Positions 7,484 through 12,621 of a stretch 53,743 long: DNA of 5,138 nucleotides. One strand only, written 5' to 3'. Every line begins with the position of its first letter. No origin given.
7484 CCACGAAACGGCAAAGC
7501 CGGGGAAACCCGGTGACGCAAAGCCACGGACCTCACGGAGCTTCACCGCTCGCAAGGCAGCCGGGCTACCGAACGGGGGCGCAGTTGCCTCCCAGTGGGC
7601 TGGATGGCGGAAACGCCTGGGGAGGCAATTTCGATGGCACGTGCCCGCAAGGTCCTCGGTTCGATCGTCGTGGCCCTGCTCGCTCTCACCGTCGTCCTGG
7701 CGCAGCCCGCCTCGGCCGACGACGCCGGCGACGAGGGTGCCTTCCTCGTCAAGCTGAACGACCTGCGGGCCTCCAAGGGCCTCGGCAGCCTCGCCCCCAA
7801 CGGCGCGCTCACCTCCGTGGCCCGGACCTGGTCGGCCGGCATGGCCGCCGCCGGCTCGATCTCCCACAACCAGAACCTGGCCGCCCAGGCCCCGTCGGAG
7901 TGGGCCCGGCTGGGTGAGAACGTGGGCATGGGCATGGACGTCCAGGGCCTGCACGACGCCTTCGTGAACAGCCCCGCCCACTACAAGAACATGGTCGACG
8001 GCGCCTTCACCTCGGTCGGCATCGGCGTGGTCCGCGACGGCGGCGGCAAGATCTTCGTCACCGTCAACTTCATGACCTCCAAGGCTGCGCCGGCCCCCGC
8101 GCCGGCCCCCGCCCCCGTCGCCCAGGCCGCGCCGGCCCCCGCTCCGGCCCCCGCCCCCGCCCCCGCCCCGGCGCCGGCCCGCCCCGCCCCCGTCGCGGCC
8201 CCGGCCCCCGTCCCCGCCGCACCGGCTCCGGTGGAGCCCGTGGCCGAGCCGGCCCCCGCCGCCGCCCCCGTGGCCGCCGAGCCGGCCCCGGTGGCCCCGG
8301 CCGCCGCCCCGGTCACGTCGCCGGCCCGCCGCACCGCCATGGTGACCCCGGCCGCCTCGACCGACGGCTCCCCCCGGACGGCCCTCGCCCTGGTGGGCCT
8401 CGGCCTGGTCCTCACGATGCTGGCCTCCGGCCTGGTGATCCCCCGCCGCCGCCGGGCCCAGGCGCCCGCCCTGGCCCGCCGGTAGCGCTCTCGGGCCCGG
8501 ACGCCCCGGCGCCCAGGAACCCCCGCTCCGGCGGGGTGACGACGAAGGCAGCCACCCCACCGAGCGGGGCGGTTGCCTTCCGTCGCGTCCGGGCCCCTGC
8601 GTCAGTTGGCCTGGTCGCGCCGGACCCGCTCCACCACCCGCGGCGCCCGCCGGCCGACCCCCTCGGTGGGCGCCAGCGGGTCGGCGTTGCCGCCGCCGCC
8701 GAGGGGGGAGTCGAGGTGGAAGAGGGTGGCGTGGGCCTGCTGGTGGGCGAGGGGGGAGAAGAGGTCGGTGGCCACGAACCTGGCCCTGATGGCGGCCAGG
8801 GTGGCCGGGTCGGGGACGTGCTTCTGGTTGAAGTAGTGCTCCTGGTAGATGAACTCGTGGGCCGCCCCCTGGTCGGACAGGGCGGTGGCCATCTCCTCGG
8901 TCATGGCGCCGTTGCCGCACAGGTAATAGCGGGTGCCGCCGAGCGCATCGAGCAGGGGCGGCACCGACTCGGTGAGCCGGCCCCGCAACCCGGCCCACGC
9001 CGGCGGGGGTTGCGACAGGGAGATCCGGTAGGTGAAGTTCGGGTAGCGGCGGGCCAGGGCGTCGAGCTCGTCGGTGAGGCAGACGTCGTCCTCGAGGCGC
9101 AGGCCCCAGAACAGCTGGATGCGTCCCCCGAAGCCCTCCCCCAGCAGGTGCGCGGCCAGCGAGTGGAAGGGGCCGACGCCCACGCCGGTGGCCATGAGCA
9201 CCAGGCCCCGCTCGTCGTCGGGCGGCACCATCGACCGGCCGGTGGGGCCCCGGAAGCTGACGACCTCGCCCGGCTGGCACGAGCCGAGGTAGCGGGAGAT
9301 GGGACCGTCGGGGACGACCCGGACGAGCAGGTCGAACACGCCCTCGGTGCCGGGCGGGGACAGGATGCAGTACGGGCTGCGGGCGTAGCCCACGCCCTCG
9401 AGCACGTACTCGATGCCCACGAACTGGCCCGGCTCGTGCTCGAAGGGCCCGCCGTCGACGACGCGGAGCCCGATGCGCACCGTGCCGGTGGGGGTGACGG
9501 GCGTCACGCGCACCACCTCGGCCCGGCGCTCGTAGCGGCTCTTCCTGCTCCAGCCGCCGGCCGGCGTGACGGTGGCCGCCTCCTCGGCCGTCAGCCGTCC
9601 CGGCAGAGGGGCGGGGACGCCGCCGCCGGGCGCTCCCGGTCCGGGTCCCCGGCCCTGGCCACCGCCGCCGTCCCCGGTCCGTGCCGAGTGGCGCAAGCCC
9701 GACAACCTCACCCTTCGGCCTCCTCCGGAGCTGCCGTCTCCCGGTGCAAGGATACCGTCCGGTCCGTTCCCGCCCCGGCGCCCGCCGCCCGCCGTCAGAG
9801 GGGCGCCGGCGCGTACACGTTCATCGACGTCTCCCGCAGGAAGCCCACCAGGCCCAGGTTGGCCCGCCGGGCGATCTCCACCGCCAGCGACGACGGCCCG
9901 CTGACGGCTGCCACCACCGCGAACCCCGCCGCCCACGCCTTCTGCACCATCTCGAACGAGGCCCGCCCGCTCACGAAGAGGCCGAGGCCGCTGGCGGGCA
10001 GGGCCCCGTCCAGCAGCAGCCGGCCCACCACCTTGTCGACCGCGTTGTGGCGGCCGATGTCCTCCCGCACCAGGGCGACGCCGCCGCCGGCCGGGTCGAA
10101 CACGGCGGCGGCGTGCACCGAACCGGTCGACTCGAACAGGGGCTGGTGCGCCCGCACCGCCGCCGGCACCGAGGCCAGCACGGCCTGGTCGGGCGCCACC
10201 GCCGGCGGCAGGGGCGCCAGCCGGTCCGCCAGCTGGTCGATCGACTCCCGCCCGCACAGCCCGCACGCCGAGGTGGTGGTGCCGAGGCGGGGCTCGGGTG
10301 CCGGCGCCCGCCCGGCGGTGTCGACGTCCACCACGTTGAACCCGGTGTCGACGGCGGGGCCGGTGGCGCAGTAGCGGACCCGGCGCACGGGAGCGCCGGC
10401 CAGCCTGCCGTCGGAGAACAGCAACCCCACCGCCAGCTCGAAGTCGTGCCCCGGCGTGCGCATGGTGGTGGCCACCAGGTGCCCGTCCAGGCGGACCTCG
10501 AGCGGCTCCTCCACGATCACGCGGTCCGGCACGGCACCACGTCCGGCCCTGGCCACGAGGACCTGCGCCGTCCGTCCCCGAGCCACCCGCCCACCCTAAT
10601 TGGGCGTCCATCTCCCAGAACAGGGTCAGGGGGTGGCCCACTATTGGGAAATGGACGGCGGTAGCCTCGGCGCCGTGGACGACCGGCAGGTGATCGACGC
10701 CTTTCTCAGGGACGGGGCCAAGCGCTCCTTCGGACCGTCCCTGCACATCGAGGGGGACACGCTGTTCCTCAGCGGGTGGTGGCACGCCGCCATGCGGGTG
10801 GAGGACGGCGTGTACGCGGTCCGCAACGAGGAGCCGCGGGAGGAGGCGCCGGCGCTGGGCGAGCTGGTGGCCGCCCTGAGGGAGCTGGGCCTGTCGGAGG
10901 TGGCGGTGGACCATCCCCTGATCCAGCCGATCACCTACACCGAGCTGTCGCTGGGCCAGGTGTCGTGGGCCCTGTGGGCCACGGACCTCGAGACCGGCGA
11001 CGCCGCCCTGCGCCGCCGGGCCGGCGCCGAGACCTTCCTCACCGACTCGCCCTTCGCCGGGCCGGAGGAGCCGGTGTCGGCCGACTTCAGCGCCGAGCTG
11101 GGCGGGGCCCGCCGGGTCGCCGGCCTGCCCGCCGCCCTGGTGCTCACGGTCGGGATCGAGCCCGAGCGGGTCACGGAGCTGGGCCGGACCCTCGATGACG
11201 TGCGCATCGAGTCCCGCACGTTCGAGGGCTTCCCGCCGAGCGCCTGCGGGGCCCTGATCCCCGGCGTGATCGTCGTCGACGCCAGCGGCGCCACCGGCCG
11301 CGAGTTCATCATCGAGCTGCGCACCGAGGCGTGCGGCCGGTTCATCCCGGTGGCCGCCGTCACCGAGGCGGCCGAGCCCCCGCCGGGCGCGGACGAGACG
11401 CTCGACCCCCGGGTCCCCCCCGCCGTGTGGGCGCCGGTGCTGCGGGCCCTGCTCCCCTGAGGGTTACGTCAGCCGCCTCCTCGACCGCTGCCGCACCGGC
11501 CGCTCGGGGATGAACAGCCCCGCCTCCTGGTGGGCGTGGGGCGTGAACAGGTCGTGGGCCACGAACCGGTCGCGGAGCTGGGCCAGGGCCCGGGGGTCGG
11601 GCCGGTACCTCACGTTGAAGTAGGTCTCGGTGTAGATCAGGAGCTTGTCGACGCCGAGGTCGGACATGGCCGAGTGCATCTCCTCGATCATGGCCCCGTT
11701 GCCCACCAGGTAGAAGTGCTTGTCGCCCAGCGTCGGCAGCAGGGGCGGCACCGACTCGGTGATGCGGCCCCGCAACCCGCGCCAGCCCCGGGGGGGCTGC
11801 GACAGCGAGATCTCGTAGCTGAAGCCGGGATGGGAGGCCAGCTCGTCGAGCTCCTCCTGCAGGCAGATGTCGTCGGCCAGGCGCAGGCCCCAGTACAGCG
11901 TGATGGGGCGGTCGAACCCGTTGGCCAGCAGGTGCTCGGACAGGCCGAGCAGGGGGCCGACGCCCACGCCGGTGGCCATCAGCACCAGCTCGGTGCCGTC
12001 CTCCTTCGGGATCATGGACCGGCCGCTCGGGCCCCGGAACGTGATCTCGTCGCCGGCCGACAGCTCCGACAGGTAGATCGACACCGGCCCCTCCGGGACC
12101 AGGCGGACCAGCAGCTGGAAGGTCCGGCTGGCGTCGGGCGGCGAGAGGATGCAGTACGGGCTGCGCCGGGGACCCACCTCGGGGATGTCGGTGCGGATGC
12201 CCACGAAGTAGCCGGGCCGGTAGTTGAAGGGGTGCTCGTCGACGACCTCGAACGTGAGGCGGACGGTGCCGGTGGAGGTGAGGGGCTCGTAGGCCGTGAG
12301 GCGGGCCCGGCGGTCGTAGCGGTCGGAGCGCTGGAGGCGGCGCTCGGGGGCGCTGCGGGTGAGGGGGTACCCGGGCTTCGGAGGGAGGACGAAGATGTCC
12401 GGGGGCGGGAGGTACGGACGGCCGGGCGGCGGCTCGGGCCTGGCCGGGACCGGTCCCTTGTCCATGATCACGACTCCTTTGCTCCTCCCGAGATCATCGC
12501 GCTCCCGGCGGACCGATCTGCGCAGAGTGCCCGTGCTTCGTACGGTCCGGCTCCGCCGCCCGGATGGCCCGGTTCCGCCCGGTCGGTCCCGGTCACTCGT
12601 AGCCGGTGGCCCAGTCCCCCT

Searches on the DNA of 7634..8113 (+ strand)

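Call 13: search_rna_families(source=L001, threshold=gathering, show_alignments=2)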
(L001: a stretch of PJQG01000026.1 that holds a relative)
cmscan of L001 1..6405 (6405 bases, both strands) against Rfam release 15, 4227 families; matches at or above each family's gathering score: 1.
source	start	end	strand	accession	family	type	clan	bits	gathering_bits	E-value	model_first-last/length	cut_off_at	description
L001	2804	2892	+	RF01051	c-di-GMP-I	Cis-reg; riboswitch;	CL00126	66.2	35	9.3e-12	1-87/87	no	c-di-GMP-I riboswitch aptamer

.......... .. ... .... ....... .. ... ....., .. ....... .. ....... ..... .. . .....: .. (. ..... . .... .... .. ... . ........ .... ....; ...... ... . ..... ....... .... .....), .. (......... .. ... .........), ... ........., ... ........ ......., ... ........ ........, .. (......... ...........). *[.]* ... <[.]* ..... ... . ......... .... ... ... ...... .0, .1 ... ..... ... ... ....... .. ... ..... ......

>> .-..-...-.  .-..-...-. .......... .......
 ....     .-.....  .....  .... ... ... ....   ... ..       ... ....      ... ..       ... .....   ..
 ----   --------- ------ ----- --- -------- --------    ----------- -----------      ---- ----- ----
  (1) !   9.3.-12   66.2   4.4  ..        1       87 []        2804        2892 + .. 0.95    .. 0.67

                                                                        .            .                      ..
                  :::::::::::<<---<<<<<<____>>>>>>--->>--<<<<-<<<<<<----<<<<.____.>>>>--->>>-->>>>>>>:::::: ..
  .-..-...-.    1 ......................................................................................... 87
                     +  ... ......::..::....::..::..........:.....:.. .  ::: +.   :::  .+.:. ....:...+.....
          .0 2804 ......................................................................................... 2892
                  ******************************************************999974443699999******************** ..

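Call 27: search_rna_families(sources=[L002, L003, L004, L005, L006, L007, L008, L009, L010, L011, L012, L013], threshold=gathering)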
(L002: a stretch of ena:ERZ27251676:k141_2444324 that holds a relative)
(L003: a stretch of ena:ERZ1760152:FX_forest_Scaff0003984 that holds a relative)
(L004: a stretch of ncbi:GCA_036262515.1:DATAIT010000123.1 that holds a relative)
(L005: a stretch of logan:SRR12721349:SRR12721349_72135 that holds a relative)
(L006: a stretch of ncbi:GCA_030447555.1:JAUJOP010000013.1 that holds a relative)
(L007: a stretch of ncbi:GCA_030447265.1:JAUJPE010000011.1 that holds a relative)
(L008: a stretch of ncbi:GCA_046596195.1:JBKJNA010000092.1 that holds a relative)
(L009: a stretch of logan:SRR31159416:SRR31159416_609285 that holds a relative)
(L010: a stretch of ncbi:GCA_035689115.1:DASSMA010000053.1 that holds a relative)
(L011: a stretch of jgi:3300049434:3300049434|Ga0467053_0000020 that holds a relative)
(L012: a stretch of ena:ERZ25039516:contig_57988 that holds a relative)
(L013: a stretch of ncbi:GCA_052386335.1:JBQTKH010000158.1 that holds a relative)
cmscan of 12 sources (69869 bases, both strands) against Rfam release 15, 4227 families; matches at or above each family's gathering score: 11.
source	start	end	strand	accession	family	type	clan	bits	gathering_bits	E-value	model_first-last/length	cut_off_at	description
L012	2859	2945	+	RF01051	c-di-GMP-I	Cis-reg; riboswitch;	CL00126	78.2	35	1.2e-13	1-87/87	no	c-di-GMP-I riboswitch aptamer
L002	2851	2942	+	RF01051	c-di-GMP-I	Cis-reg; riboswitch;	CL00126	65.5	35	1.5e-10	1-87/87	no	c-di-GMP-I riboswitch aptamer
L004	2852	2939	+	RF01051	c-di-GMP-I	Cis-reg; riboswitch;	CL00126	62.7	35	7.4e-10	1-87/87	no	c-di-GMP-I riboswitch aptamer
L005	1102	1189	+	RF01051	c-di-GMP-I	Cis-reg; riboswitch;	CL00126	62.7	35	7.4e-10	1-87/87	no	c-di-GMP-I riboswitch aptamer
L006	2862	2952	+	RF01051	c-di-GMP-I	Cis-reg; riboswitch;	CL00126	58.4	35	8.4e-09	1-87/87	no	c-di-GMP-I riboswitch aptamer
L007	267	357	+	RF01051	c-di-GMP-I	Cis-reg; riboswitch;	CL00126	58.4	35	8.4e-09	1-87/87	no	c-di-GMP-I riboswitch aptamer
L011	2899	2987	+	RF01051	c-di-GMP-I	Cis-reg; riboswitch;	CL00126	58.1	35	9.9e-09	1-87/87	no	c-di-GMP-I riboswitch aptamer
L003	2863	2952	+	RF01051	c-di-GMP-I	Cis-reg; riboswitch;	CL00126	56.8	35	2.1e-08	1-87/87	no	c-di-GMP-I riboswitch aptamer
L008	2851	2939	+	RF01051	c-di-GMP-I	Cis-reg; riboswitch;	CL00126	53.3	35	1.5e-07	1-87/87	no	c-di-GMP-I riboswitch aptamer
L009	1346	1434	+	RF01051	c-di-GMP-I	Cis-reg; riboswitch;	CL00126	53.3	35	1.5e-07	1-87/87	no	c-di-GMP-I riboswitch aptamer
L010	2854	2943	+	RF01051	c-di-GMP-I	Cis-reg; riboswitch;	CL00126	52.1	35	2.9e-07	1-87/87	no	c-di-GMP-I riboswitch aptamer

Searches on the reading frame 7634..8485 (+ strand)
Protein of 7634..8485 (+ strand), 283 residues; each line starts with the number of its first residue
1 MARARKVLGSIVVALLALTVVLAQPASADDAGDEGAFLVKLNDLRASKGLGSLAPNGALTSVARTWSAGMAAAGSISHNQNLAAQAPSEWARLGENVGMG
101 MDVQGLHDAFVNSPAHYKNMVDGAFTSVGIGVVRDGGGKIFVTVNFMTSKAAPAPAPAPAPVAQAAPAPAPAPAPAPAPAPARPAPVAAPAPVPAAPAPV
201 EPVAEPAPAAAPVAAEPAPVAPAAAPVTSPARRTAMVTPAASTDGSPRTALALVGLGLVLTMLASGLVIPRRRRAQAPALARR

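Call 7: search_protein_families(library=pfam, proteins=[window:7634-8485:+], max_evalue=0.01)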
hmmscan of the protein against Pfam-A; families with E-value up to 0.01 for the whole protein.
window:7634-8485:+ (283 aa): 1 family
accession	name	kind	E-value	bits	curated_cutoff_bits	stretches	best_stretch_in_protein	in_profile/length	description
PF00188.32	CAP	-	4.5e-17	63.4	21.1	1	41-146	4-117/117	Cysteine-rich secretory protein family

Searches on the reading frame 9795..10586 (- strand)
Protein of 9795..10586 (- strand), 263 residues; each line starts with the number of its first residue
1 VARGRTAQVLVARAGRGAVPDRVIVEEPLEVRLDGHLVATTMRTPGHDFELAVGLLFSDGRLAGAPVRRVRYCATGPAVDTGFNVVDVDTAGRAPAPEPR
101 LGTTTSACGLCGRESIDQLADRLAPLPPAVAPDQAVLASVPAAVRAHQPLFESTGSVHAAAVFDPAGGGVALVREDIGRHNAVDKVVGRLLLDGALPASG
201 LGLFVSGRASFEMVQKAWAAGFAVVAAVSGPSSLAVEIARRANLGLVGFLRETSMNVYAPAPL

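Call 51: search_protein_families(library=pfam, proteins=[window:9795-10586:-], max_evalue=0.00001)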
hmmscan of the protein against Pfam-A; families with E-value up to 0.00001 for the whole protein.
window:9795-10586:- (263 aa): 1 family
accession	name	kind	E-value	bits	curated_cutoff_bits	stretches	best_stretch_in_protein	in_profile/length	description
PF02634.21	FdhD-NarQ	-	3.2e-59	201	27.2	1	24-259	1-231/237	FdhD/NarQ family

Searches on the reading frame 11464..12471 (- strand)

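Call 51: search_protein_families(library=pfam, proteins=[window:11464-12471:-], max_evalue=0.00001)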
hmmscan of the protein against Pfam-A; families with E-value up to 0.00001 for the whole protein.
window:11464-12471:- (335 aa): 2 families
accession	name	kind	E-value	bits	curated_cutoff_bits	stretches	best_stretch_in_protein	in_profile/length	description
PF00175.26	NAD_binding_1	-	1.6e-15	58.1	22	1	164-265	1-107/109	Oxidoreductase NAD-binding domain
PF00970.30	FAD_binding_6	-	2e-10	41.3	21.1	1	66-151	11-96/99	Oxidoreductase FAD-binding domain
